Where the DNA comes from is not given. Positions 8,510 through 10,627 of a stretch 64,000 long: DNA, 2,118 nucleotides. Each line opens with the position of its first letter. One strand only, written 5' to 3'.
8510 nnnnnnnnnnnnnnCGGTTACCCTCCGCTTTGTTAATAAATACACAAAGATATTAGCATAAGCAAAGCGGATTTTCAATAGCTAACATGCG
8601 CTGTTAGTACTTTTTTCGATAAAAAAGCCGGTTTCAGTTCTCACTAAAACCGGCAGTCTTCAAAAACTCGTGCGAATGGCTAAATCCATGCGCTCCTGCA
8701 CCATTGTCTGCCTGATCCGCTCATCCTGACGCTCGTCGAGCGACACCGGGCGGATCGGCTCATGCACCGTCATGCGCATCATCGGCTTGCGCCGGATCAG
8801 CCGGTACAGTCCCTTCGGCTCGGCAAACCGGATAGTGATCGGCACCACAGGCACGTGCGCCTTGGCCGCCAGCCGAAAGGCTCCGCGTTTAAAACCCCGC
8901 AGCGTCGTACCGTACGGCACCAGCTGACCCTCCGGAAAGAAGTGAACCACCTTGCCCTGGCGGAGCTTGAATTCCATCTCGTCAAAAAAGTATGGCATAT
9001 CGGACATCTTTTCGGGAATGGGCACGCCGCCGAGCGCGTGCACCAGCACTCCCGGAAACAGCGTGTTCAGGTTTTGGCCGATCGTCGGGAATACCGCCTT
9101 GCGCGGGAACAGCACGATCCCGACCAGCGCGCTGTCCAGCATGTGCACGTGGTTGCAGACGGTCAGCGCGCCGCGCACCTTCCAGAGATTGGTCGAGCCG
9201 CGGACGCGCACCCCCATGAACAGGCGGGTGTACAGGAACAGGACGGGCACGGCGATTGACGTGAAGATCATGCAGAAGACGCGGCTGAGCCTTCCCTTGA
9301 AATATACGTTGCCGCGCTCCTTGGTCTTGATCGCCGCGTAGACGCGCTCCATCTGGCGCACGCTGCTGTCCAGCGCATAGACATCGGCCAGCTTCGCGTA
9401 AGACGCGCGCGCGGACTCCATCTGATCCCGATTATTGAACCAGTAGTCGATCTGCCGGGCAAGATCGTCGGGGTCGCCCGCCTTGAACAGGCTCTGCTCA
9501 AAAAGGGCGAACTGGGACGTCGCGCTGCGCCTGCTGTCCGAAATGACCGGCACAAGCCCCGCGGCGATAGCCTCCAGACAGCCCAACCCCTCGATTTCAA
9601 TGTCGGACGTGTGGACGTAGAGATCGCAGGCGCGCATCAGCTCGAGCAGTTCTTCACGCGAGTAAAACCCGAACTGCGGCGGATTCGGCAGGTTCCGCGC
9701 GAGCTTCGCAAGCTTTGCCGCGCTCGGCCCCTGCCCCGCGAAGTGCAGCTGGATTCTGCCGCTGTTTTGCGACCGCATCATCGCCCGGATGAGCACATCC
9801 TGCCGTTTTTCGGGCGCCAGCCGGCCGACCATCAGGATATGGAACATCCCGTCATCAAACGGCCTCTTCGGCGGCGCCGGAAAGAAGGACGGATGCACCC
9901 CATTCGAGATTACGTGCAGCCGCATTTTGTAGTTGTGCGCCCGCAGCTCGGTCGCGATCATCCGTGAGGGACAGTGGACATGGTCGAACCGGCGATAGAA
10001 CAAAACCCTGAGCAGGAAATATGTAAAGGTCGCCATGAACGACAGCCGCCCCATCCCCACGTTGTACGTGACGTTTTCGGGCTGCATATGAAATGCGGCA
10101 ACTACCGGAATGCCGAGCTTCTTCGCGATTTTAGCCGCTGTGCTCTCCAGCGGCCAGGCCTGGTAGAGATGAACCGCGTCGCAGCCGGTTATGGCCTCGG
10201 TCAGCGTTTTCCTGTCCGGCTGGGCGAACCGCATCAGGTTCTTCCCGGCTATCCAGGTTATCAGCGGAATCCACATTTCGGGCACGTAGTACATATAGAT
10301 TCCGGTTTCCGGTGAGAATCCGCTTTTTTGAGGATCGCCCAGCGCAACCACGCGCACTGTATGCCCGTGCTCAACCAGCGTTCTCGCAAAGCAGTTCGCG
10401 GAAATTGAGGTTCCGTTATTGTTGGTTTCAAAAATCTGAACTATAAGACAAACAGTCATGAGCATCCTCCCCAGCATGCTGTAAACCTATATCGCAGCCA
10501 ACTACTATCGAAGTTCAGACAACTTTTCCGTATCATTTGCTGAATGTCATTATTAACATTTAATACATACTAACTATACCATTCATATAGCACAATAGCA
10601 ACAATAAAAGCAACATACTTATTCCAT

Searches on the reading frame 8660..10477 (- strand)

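Call 84: search_protein_families(library=pfam, proteins=[window:8660-10477:-], max_evalue=0.0001)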
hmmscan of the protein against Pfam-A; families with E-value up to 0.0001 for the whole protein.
window:8660-10477:- (605 aa): 6 families
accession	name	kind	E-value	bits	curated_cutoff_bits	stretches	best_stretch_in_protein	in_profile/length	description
PF00534.26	Glycos_transf_1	-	1.8e-26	93.1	26.4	1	204-355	8-164/172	Glycosyl transferases group 1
PF13439.12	Glyco_transf_4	-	1.9e-20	74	28.5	1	21-197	2-169/170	Glycosyltransferase Family 4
PF01553.26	Acyltransferase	-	3e-18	66.3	23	1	423-549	2-131/132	Acyltransferase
PF13692.12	Glyco_trans_1_4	-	4.1e-16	60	27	1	213-347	3-140/142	Glycosyl transferases group 1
PF13579.12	Glyco_trans_4_4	-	6.8e-14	52.9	29.7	1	27-193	7-158/158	Glycosyl transferase 4-like domain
PF20706.3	GT4-conflict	-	5.9e-07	29.2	26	1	175-313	162-310/385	Family 4 Glycosyltransferase in conflict systems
